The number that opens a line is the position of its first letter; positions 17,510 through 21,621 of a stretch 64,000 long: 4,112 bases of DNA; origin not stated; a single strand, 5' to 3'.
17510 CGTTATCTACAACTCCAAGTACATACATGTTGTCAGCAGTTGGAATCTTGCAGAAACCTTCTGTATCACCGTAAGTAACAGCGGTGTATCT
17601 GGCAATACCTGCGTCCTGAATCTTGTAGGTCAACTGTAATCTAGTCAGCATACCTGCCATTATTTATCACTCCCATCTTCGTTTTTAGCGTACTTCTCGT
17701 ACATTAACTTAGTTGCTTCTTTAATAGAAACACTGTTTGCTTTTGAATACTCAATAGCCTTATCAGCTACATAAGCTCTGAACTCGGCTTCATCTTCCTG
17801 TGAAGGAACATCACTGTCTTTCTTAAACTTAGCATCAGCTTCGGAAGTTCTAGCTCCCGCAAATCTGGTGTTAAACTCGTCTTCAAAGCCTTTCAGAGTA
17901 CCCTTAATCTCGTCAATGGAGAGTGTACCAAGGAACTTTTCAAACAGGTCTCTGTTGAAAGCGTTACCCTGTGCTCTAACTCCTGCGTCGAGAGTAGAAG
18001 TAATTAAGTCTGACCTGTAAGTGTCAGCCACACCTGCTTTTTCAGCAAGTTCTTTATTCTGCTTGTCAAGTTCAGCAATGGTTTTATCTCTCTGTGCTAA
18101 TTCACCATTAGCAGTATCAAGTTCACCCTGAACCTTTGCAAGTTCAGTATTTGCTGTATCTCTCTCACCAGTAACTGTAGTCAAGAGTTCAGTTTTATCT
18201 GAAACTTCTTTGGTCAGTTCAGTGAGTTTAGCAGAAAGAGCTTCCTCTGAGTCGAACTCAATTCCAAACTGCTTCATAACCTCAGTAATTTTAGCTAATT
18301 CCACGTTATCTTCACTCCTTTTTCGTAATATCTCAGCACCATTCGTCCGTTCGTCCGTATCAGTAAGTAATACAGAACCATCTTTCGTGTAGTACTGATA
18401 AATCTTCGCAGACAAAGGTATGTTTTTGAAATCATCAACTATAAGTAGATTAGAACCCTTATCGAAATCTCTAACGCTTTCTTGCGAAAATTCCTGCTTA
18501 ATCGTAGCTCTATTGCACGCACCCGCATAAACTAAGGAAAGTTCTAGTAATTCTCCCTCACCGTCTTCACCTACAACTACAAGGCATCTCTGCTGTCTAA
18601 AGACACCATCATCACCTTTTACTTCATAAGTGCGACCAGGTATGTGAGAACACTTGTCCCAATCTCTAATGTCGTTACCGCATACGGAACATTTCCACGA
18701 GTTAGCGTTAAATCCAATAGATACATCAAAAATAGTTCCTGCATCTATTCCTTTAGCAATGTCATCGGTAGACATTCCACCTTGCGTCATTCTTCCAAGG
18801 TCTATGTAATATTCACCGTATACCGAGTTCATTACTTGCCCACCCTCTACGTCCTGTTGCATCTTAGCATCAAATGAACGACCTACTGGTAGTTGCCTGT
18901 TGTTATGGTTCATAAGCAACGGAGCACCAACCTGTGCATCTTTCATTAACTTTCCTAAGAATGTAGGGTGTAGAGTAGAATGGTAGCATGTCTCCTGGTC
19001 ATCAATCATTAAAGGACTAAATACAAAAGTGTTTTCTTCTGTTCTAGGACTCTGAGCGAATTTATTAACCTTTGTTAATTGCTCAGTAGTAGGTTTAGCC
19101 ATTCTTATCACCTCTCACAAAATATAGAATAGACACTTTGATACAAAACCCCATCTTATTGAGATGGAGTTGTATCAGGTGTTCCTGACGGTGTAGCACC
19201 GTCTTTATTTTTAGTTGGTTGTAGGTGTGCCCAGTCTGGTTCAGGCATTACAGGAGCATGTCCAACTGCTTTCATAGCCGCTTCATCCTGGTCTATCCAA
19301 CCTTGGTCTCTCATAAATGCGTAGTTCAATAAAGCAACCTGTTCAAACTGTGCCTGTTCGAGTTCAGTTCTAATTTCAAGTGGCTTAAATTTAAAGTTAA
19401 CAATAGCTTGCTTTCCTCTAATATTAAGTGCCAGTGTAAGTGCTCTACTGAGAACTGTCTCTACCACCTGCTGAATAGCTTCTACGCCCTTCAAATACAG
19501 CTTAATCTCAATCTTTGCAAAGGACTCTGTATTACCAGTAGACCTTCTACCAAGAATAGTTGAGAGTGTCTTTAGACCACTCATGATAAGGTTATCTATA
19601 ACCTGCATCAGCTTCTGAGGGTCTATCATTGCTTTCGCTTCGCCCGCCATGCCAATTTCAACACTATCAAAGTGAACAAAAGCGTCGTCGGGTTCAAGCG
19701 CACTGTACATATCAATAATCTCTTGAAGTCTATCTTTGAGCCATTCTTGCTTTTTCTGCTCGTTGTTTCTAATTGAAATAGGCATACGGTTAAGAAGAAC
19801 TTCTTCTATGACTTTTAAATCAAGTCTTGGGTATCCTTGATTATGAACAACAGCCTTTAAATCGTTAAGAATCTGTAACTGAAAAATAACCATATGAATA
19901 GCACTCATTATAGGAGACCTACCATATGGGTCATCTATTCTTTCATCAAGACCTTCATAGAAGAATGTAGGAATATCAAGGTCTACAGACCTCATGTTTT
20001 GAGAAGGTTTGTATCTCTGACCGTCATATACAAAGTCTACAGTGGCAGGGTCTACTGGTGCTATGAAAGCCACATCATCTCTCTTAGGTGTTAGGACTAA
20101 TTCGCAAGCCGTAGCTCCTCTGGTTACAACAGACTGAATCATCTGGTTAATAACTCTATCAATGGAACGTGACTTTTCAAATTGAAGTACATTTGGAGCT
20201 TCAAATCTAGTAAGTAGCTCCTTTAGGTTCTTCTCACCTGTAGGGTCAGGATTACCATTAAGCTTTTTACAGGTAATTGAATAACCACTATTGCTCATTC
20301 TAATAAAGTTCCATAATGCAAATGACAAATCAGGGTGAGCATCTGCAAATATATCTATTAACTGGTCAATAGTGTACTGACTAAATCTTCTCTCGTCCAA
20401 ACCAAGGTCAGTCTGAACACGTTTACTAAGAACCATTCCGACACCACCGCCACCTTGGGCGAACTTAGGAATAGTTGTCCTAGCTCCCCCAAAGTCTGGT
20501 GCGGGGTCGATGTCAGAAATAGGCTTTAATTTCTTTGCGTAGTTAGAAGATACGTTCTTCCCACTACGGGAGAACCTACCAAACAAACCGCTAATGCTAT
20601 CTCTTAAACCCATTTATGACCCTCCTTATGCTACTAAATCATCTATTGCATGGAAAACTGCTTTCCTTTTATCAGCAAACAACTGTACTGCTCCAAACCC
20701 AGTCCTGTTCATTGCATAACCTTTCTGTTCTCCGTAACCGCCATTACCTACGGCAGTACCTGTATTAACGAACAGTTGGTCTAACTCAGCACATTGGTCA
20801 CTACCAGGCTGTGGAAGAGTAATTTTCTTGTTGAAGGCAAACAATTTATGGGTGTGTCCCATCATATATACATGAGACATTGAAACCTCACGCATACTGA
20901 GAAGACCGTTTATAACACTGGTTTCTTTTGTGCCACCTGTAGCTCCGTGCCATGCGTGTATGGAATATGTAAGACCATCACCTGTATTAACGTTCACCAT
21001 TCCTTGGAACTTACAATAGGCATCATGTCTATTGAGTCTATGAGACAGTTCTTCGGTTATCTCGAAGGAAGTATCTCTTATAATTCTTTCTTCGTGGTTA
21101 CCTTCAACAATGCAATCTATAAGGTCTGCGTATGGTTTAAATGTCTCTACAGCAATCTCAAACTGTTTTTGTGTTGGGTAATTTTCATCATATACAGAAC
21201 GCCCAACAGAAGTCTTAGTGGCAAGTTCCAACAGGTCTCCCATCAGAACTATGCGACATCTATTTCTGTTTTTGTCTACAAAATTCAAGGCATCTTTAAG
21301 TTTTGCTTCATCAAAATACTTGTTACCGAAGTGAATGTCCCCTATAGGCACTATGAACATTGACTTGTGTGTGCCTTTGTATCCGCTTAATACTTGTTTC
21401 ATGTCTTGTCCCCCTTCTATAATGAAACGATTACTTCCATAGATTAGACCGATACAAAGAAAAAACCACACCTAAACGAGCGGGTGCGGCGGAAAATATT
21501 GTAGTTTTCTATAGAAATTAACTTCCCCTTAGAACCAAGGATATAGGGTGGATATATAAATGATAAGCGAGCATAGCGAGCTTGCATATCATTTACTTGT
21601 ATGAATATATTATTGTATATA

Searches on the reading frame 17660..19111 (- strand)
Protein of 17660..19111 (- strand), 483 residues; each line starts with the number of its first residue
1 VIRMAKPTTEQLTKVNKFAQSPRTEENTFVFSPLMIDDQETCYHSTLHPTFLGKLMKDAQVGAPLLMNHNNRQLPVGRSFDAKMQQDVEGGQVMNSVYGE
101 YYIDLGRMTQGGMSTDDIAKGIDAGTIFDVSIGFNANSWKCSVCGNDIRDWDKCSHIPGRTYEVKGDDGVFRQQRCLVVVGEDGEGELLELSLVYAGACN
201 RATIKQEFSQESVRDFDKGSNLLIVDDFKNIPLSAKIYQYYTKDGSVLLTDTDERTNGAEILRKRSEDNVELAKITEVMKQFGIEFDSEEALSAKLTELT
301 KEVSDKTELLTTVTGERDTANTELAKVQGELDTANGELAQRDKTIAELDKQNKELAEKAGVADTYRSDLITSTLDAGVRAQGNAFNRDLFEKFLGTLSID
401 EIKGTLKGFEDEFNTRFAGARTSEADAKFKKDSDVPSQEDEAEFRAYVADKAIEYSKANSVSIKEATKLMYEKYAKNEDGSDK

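Call 9: search_protein_families(library=phrogs, proteins=[window:17660-19111:-], max_evalue=0.01)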
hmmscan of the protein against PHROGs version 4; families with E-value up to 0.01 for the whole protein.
window:17660-19111:- (483 aa): 7 families
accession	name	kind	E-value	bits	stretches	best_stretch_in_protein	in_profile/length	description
phrog_37798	-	unknown function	4.5e-63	214.9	1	4-453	1-461/490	-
phrog_16951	-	unknown function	7.9e-15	55.8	1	8-165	16-170/312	-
phrog_37797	-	unknown function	3.3e-10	40.5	1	64-360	74-354/398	-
phrog_194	-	head and packaging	0.00028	21.8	1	274-414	21-159/335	head scaffolding protein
phrog_1009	-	unknown function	0.0013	19.8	1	289-354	36-101/103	-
phrog_1468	-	transcription regulation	0.0086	16.7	0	345-371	16-42/67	transcriptional repressor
phrog_89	-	lysis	0.0088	17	0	294-358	36-100/143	Rz-like spanin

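Call 10: search_protein_families(library=pfam, proteins=[window:17660-19111:-], max_evalue=0.01)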
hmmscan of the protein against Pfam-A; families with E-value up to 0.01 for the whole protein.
window:17660-19111:- (483 aa): 3 families
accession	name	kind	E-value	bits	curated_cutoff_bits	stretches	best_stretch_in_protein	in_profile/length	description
PF06810.17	Phage_scaffold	-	0.00041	20.8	35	1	276-414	3-139/170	Phage capsid assembly scaffolding protein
PF25078.1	DUF7801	-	0.002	18.8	33.2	1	298-360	5-67/155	Domain of unknown function (DUF7801)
PF08172.17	CASP_C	-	0.0041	16.9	28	1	273-369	49-145/252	CASP C terminal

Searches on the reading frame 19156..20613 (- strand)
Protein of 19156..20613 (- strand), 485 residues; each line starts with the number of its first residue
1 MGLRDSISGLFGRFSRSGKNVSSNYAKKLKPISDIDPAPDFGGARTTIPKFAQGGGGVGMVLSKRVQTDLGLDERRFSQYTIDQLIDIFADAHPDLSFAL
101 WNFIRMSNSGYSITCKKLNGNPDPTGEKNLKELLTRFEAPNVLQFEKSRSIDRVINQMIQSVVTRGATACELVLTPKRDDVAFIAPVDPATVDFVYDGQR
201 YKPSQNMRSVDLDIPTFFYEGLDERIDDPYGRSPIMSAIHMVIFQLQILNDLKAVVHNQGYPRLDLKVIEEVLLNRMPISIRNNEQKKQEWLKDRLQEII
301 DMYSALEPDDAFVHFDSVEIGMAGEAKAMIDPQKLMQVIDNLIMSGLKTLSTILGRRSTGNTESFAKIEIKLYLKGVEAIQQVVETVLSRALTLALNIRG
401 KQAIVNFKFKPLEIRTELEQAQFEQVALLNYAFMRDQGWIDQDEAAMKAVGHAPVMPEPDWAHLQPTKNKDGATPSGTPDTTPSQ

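Call 9: search_protein_families(library=phrogs, proteins=[window:19156-20613:-], max_evalue=0.01)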
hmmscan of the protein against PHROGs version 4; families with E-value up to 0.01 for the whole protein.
window:19156-20613:- (485 aa): 1 family
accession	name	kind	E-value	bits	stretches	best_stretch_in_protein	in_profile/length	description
phrog_3753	-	head and packaging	1.6e-101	341.6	1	80-462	55-431/503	portal protein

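Call 10: search_protein_families(library=pfam, proteins=[window:19156-20613:-], max_evalue=0.01)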
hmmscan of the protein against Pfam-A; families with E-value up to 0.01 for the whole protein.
window:19156-20613:- (485 aa): 0 families

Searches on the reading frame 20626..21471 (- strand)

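Call 10: search_protein_families(library=pfam, proteins=[window:20626-21471:-], max_evalue=0.01)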
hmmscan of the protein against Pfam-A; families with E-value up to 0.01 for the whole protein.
window:20626-21471:- (281 aa): 1 family
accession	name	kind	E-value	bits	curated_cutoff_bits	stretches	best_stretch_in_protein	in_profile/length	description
PF12850.12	Metallophos_2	-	0.00017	22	27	1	38-245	1-140/154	Calcineurin-like phosphoesterase superfamily domain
